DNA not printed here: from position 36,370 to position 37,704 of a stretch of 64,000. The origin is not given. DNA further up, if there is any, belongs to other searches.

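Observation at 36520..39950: Same-strand ribokinase / GlcN6P deaminase / membrane transporter cluster; the two enzymes are bacterial-type and GC-elevated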

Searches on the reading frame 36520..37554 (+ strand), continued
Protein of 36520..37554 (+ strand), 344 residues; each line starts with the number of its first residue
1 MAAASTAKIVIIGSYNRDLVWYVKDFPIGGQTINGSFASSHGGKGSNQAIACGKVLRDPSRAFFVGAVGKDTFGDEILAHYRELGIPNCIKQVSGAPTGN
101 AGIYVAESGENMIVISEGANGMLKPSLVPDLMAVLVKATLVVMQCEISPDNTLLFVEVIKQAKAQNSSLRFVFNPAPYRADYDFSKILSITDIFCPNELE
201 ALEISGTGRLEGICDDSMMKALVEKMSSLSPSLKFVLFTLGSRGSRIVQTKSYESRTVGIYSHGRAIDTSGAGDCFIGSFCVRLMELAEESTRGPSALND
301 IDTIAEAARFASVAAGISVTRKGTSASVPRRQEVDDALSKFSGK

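Call 29: find_encoding_contigs(protein=P0174, flank=8000, max_places=2)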
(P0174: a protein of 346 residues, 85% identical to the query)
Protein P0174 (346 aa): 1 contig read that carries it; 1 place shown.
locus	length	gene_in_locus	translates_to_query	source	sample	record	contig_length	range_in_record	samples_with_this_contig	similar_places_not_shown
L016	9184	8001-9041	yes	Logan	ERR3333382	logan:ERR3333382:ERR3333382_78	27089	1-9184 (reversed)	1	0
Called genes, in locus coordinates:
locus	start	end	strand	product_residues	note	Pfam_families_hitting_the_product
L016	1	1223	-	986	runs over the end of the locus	-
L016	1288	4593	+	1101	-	-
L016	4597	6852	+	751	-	-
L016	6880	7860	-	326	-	-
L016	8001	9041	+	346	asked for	PF00294:PfkB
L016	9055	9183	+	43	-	?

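Call 34: find_encoding_contigs(protein=P0017, flank=4000, max_places=1)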
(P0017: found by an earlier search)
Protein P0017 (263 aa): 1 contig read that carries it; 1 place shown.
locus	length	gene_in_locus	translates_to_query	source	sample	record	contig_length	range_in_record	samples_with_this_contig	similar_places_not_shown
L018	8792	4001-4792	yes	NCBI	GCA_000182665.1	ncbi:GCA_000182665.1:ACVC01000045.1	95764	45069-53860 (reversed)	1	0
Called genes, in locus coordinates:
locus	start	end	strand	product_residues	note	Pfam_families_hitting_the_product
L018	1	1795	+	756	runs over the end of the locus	-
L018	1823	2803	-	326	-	-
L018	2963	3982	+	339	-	PF00294:PfkB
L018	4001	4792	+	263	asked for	PF01182:Glucosamine_iso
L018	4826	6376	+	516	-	-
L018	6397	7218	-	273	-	-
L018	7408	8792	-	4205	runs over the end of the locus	PF02138:Beach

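Call 43: find_encoding_contigs(protein=P0177, flank=6000, max_places=2)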
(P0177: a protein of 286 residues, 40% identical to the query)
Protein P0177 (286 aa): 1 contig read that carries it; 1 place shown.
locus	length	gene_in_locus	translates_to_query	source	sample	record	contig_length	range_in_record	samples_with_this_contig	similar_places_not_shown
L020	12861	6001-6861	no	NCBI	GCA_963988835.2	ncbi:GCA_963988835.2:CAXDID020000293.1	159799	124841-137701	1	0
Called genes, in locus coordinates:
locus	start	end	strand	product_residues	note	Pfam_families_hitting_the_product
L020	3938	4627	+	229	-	PF07004:SHIPPO-rpt (faint)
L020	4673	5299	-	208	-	PF00009:GTP_EFTU (weak), PF00025:Arf, PF00071:Ras, PF04670:Gtr1_RagA, PF08477:Roc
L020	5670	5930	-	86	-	PF01111:CKS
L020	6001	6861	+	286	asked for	PF00294:PfkB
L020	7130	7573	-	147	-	PF06445:GyrI-like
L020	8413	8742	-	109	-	-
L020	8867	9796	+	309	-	PF00075:RNase_H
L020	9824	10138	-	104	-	-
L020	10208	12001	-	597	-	-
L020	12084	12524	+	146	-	-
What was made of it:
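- Tried and rejected: Rejected, because Hexamita ribokinase has no DMT neighbour (call 43).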

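Call 68: search_solved_structures(query=window:36520-37554:+, max_evalue=1e-30, show_alignments=4)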
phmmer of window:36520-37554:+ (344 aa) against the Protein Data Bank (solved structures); distinct sequences matched with E-value up to 1e-30: 7.
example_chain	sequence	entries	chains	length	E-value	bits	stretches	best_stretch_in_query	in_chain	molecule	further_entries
6whj_A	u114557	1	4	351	1.2e-226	754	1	1-344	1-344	Ribokinase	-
1gqt_A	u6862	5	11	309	2.8e-36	128.5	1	7-338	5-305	RIBOKINASE | PROTEIN (RIBOKINASE)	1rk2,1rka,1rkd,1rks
4x8f_A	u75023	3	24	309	2.5e-35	125.4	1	7-340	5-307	Ribokinase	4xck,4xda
5byc_A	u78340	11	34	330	2e-32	115.8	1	6-285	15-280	Ribokinase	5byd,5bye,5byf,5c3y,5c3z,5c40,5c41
2fv7_A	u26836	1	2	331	2.1e-32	115.7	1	6-285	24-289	Ribokinase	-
11bl_A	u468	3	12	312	2.4e-32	115.6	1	8-338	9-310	Ribokinase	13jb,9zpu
6wjz_A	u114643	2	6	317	2.5e-32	115.5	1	7-285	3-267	Ribokinase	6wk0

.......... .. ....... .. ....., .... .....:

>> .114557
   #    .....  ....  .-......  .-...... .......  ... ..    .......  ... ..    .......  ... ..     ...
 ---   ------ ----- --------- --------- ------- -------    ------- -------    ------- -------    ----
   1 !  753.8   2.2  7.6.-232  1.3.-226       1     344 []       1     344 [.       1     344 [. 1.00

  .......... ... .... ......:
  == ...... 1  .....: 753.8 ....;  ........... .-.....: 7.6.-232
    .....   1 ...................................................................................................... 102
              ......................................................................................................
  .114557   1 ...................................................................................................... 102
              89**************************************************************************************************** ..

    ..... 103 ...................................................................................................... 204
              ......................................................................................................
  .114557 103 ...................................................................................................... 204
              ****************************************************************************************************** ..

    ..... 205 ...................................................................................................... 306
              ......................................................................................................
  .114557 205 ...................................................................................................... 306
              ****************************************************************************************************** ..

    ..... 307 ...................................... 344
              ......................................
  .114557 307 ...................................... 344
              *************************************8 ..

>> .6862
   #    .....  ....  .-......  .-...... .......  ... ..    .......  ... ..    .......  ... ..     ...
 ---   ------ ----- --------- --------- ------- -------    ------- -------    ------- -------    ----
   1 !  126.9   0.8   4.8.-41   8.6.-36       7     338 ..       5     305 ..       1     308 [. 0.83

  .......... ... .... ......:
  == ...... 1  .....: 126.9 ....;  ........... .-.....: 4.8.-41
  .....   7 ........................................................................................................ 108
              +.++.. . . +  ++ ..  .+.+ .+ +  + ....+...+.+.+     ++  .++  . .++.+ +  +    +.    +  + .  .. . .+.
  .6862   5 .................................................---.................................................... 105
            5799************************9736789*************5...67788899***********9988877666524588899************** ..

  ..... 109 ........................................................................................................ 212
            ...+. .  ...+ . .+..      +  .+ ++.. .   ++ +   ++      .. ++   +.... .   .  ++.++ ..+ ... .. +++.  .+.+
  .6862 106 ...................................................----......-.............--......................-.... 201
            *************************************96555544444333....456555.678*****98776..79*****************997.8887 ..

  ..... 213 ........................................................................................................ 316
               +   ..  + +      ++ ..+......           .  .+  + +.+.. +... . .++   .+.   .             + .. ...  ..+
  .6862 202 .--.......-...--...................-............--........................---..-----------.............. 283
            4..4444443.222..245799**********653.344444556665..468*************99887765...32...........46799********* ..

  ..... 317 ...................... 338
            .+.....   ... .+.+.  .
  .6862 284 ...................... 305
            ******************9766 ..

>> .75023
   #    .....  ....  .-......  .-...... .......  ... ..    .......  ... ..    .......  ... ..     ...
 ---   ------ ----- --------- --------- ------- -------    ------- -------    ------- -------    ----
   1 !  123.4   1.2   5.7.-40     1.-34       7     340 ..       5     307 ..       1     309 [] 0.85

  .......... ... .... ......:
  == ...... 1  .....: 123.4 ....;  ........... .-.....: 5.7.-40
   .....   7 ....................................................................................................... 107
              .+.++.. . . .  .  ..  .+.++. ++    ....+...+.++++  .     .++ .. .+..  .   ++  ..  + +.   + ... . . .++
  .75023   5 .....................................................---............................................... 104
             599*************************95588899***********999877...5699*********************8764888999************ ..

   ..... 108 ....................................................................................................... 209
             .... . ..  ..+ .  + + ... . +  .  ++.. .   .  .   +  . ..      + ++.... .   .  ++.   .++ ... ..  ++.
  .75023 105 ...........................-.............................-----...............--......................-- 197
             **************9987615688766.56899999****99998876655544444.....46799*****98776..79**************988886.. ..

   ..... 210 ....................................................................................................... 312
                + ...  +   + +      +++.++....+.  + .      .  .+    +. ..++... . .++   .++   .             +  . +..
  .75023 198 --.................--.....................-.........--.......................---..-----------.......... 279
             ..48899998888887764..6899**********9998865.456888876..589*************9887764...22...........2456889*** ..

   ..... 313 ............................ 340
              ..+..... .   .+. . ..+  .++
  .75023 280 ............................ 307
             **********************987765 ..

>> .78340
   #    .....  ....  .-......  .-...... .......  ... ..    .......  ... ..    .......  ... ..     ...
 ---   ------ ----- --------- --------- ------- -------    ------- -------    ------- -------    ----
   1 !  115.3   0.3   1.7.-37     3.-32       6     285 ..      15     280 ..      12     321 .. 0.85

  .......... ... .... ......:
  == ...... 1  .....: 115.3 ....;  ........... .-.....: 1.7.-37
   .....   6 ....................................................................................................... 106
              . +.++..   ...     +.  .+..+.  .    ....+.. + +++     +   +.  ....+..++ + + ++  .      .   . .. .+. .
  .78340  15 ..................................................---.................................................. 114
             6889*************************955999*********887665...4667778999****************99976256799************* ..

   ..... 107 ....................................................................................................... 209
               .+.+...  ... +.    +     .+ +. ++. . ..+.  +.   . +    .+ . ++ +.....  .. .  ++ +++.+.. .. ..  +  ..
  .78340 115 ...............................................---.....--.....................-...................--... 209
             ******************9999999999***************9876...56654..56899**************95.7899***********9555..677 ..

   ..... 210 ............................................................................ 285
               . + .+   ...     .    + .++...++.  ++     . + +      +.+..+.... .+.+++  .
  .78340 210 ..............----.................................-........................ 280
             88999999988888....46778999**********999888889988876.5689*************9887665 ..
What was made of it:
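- On Ribokinase (PfkB, PF00294): The alignment to 1gqt shows GSYNRD, GGKGSNQ, MQCE and AGDCF at the corresponding positions (call 68).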
